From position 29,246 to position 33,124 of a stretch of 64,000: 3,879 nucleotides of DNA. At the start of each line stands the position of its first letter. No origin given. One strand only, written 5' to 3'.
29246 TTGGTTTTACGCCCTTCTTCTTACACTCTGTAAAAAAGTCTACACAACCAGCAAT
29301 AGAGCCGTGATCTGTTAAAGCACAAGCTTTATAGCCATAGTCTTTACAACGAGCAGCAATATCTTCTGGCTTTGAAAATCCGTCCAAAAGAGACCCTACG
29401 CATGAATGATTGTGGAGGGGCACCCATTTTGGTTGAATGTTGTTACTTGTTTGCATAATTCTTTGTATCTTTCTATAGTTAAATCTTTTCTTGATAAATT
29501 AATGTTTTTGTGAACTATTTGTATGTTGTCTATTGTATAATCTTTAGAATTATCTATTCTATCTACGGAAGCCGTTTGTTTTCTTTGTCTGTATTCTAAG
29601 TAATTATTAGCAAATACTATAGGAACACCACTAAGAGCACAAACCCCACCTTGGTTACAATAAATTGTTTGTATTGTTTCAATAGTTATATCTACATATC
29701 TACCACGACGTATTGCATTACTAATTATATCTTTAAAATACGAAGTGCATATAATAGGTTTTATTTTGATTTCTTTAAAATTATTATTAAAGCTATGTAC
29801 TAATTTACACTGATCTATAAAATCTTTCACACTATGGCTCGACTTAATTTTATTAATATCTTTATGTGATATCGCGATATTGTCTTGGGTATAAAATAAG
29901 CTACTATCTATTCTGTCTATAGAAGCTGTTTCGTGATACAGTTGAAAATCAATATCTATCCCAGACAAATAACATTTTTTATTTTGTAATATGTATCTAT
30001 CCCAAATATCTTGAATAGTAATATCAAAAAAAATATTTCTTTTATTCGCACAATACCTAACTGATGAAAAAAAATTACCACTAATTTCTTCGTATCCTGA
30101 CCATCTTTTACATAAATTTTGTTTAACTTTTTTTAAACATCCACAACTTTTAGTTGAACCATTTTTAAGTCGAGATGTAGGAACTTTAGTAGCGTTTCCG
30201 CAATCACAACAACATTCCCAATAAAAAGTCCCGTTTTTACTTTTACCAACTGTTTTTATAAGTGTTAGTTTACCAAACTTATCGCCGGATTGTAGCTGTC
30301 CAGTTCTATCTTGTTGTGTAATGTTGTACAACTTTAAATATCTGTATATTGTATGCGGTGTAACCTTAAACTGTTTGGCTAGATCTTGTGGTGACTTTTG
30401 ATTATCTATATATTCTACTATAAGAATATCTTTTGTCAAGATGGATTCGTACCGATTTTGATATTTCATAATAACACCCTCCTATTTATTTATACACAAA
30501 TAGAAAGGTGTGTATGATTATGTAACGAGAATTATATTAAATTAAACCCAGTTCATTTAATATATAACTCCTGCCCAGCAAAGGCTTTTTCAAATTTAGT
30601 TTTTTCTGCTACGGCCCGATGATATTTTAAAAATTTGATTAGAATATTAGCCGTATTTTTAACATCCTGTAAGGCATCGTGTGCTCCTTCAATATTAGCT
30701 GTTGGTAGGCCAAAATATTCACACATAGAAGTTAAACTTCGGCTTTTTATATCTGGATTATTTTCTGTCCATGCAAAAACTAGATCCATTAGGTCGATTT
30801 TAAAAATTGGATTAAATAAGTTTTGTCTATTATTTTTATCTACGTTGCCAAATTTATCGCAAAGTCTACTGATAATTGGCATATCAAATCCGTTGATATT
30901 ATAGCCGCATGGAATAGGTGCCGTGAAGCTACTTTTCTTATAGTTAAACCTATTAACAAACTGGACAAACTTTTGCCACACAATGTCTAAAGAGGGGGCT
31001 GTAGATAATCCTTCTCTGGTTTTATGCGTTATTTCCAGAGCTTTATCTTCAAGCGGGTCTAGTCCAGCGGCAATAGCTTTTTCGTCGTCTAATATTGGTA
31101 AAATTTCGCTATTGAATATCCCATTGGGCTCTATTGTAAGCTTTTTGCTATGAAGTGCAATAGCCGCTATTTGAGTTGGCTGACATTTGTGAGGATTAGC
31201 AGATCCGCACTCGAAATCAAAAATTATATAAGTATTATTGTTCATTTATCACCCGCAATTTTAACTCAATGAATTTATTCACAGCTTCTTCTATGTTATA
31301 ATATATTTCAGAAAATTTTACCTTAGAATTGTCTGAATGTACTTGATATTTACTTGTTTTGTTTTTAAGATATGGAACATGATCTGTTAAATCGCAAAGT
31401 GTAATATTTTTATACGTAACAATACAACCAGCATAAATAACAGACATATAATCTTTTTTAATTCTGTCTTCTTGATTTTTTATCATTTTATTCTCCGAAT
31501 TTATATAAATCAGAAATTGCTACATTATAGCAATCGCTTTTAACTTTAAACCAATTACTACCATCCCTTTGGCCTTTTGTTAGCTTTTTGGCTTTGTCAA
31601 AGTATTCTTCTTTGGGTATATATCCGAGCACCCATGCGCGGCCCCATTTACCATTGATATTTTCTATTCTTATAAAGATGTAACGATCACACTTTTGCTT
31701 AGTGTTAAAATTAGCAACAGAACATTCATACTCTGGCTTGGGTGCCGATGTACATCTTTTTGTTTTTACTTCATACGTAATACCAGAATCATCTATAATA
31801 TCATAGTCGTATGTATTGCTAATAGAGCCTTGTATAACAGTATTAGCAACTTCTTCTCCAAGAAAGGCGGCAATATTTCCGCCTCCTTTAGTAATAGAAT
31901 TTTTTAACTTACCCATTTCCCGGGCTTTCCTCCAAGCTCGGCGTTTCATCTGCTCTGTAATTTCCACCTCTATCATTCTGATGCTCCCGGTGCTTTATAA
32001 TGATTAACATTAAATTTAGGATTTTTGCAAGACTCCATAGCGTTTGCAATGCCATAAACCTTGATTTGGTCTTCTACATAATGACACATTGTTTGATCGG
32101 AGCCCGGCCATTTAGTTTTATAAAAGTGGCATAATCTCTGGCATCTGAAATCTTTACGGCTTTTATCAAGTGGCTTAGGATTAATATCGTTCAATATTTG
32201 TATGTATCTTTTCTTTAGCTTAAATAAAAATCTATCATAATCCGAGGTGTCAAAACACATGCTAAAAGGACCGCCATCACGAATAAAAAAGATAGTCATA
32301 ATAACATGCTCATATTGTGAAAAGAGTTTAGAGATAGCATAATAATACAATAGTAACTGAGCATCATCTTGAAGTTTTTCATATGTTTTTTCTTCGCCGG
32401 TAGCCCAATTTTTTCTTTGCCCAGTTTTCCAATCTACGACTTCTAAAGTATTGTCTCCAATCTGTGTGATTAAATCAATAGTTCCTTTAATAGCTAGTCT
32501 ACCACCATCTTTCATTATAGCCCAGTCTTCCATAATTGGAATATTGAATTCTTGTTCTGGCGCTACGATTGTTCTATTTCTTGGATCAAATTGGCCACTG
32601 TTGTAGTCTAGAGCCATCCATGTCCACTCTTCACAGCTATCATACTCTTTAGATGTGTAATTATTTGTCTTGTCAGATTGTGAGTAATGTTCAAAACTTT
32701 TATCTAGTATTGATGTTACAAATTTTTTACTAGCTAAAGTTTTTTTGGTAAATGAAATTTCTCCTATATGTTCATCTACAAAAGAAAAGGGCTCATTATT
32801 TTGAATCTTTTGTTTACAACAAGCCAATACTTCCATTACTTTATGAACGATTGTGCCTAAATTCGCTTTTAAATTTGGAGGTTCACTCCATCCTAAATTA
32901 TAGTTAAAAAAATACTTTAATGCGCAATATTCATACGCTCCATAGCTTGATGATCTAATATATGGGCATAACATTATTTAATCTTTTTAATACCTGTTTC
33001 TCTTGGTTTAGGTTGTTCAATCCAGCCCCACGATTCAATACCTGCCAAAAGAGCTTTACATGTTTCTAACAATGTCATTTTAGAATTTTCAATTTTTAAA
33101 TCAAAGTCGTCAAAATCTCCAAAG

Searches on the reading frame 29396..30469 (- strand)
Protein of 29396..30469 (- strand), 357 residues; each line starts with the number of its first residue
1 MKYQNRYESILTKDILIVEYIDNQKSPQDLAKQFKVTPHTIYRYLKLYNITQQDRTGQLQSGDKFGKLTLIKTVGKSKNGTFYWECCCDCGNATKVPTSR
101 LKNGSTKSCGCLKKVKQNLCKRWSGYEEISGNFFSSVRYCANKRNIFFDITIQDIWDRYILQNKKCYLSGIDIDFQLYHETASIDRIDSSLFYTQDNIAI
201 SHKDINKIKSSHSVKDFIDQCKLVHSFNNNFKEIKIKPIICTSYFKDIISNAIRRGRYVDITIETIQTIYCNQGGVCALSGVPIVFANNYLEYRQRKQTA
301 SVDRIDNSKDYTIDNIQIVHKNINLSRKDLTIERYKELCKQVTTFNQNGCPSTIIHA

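Call 20: search_protein_families(library=phrogs, proteins=[window:29396-30469:-], max_evalue=0.001)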
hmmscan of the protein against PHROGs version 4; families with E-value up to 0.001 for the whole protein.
window:29396-30469:- (357 aa): 11 families
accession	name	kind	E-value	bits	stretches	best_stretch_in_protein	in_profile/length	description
phrog_3322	-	DNA, RNA and nucleotide metabolism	4.3e-34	118.7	2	112-226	37-150/162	endonuclease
phrog_1035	-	DNA, RNA and nucleotide metabolism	3.6e-26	93.6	2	250-344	131-227/271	endonuclease VII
phrog_374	-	DNA, RNA and nucleotide metabolism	1.6e-22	81.1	1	61-207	198-349/617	HNH endonuclease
phrog_3118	-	DNA, RNA and nucleotide metabolism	8e-19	69.2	2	141-211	25-98/287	HNH endonuclease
phrog_1400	-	moron, auxiliary metabolic gene and host takeover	2.7e-13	51.4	2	245-342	13-101/251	Srd anti-sigma factor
phrog_4592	-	moron, auxiliary metabolic gene and host takeover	1.6e-11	45.4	1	141-211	71-136/170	decoy of host sigma70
phrog_3377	-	DNA, RNA and nucleotide metabolism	1.4e-07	32.5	0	297-338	63-105/196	HNH endonuclease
phrog_8790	-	DNA, RNA and nucleotide metabolism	6e-05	24.1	0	59-114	181-238/241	restriction endonuclease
phrog_125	-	DNA, RNA and nucleotide metabolism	0.00016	22.3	1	16-65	171-220/254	DNA invertase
phrog_22195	-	unknown function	0.00022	22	1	58-118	8-64/148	-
phrog_8446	-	DNA, RNA and nucleotide metabolism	0.00024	21.8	1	8-65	56-113/211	HNH endonuclease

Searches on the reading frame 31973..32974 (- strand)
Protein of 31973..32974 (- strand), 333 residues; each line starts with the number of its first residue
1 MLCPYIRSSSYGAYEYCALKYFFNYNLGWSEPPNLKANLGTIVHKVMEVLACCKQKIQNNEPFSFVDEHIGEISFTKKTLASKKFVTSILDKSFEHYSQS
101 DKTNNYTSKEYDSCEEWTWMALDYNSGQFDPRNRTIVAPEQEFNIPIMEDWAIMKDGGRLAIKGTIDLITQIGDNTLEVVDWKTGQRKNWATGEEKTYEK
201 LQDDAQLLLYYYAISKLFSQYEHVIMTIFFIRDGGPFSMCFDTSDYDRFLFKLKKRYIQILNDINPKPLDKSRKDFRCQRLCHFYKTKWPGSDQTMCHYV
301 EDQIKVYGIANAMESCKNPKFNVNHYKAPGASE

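Call 20: search_protein_families(library=phrogs, proteins=[window:31973-32974:-], max_evalue=0.001)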
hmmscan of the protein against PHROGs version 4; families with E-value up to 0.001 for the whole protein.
window:31973-32974:- (333 aa): 3 families
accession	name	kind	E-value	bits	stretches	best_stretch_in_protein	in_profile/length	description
phrog_69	-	DNA, RNA and nucleotide metabolism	2.7e-22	80.5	1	5-260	89-298/501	exonuclease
phrog_1218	-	DNA, RNA and nucleotide metabolism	8.8e-13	49.2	1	4-217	8-188/364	exonuclease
phrog_3953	-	DNA, RNA and nucleotide metabolism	0.00071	20.3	0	161-210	91-126/186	exonuclease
